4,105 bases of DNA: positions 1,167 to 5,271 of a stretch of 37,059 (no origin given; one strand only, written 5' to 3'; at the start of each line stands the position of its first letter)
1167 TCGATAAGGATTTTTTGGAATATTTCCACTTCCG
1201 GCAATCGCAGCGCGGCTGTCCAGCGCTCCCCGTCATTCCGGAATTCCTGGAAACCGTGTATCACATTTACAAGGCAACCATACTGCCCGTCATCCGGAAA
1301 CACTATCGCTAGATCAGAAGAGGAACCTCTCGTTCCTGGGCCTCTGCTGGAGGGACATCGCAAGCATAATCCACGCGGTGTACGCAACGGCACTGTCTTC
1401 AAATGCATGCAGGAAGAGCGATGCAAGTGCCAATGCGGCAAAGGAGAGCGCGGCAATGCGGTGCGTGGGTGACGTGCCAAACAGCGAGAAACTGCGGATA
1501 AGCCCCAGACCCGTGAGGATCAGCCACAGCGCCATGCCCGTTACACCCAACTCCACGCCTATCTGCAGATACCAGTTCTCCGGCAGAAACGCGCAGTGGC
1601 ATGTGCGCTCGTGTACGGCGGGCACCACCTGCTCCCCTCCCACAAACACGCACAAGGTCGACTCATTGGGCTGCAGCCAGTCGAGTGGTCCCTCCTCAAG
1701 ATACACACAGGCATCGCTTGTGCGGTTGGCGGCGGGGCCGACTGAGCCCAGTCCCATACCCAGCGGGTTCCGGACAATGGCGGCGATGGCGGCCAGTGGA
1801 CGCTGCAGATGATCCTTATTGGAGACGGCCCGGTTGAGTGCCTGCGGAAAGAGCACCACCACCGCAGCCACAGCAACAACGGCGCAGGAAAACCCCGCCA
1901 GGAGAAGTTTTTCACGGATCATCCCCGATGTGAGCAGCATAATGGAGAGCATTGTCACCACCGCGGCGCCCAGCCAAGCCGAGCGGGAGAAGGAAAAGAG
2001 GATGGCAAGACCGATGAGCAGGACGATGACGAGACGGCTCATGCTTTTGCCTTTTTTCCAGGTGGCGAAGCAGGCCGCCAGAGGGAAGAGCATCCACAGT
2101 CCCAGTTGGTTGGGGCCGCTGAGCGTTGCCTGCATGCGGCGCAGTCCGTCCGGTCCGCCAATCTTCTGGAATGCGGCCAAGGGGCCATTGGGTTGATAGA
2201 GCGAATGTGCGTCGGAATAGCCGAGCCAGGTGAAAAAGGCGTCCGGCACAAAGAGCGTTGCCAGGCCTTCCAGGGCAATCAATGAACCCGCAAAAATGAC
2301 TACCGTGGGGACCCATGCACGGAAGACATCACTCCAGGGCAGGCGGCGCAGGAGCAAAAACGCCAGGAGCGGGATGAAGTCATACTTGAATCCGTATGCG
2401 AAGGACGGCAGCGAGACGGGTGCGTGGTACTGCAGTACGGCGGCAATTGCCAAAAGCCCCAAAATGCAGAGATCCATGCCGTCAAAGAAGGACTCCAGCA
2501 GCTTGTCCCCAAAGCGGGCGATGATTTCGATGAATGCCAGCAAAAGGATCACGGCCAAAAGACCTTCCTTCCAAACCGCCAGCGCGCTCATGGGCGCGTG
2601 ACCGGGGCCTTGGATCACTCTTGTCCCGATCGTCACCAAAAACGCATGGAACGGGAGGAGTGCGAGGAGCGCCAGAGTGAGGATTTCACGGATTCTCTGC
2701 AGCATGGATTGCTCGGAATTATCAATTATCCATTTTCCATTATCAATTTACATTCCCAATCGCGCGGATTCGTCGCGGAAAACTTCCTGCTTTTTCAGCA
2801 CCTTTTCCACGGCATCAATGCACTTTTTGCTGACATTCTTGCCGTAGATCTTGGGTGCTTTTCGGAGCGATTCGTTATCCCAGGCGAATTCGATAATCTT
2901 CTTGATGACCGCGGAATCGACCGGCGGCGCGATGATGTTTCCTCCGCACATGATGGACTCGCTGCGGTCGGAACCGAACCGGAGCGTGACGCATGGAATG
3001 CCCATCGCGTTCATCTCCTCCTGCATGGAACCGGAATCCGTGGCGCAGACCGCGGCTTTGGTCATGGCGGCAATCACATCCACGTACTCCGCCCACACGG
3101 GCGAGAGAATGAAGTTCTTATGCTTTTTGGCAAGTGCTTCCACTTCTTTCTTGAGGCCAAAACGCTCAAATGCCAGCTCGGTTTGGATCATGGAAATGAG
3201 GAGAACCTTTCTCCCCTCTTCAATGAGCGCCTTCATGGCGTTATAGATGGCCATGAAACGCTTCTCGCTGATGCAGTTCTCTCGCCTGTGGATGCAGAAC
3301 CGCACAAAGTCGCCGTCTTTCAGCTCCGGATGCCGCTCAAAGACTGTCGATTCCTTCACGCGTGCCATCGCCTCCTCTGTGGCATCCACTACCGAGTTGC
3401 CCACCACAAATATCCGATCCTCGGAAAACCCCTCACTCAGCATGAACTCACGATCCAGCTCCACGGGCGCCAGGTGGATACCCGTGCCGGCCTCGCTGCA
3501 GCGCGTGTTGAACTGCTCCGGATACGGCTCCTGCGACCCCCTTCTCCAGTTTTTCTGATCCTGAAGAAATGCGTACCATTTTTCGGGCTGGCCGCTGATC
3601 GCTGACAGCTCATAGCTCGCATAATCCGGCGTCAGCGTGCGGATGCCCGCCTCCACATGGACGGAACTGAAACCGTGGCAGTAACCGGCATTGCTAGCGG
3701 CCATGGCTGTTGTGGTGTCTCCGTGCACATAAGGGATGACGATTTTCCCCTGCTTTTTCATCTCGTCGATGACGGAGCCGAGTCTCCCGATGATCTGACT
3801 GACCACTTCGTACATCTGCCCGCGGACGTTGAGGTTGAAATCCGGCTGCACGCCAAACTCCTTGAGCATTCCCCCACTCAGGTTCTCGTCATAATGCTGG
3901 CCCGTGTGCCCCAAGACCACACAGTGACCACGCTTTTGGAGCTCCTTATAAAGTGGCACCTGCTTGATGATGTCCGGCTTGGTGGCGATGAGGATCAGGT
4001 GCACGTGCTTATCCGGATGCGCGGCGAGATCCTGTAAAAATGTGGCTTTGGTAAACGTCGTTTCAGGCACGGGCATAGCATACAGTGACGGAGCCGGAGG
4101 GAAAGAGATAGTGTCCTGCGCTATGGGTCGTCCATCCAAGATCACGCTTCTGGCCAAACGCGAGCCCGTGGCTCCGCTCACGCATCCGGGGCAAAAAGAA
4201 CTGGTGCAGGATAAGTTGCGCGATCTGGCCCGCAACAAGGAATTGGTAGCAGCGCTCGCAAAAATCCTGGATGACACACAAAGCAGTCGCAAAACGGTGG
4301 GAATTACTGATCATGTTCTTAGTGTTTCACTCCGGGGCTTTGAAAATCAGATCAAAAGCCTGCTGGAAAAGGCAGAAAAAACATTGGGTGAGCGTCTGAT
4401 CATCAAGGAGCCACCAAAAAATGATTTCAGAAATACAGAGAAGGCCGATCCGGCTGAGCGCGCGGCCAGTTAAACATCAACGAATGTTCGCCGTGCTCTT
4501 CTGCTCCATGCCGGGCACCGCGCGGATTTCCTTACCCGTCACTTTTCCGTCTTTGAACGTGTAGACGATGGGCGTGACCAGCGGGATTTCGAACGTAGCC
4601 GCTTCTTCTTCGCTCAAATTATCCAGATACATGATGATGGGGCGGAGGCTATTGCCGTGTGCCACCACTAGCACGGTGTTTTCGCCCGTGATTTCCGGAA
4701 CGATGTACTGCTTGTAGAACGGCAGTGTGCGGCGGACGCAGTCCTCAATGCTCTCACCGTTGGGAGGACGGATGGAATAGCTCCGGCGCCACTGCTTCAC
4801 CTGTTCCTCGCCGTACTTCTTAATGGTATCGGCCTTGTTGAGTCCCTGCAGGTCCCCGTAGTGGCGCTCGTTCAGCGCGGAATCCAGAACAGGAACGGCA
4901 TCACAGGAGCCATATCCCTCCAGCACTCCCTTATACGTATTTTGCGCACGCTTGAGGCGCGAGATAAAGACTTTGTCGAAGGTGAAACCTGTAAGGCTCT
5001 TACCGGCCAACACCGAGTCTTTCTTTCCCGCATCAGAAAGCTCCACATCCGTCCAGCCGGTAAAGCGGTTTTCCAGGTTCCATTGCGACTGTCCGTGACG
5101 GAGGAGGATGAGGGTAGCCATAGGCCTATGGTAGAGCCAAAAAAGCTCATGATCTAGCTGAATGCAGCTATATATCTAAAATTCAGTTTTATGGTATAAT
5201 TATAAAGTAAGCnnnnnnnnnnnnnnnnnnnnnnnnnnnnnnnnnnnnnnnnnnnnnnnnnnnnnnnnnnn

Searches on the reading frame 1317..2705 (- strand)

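Call 12: search_protein_families(library=pfam, proteins=[window:1317-2705:-], max_evalue=0.001)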
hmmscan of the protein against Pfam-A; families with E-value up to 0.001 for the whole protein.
window:1317-2705:- (463 aa): 1 family
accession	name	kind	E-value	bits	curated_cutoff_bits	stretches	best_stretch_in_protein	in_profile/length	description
PF04932.20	Wzy_C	-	5.8e-06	26.6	31.7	1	227-294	2-67/149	O-Antigen ligase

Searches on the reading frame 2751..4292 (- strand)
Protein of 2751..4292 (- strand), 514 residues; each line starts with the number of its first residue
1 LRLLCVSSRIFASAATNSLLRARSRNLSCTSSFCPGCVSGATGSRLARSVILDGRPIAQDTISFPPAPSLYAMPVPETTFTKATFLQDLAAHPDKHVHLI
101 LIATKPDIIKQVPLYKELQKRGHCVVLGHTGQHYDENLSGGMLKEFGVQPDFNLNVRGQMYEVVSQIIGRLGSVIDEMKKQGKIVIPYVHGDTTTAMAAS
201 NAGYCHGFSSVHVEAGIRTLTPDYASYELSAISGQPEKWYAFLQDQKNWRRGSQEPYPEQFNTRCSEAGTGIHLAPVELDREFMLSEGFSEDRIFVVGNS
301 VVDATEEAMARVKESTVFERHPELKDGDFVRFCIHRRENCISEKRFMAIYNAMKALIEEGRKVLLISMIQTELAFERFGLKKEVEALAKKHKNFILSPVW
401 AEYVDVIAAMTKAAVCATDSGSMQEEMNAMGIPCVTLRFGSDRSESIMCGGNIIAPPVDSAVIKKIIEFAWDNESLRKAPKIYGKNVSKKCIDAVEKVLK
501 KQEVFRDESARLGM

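Call 12: search_protein_families(library=pfam, proteins=[window:2751-4292:-], max_evalue=0.001)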
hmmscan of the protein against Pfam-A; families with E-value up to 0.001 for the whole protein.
window:2751-4292:- (514 aa): 1 family
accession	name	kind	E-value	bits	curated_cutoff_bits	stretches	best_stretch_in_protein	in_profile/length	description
PF02350.25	Epimerase_2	-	8.5e-49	166.7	30.6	2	254-490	107-340/347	UDP-N-acetylglucosamine 2-epimerase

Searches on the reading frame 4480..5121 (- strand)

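Call 12: search_protein_families(library=pfam, proteins=[window:4480-5121:-], max_evalue=0.001)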
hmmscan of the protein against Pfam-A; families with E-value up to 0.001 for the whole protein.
window:4480-5121:- (214 aa): 1 family
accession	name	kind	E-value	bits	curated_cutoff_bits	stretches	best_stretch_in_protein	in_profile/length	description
PF00300.27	His_Phos_1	-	8.7e-42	143.4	21.7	1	4-195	1-187/194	Histidine phosphatase superfamily (branch 1)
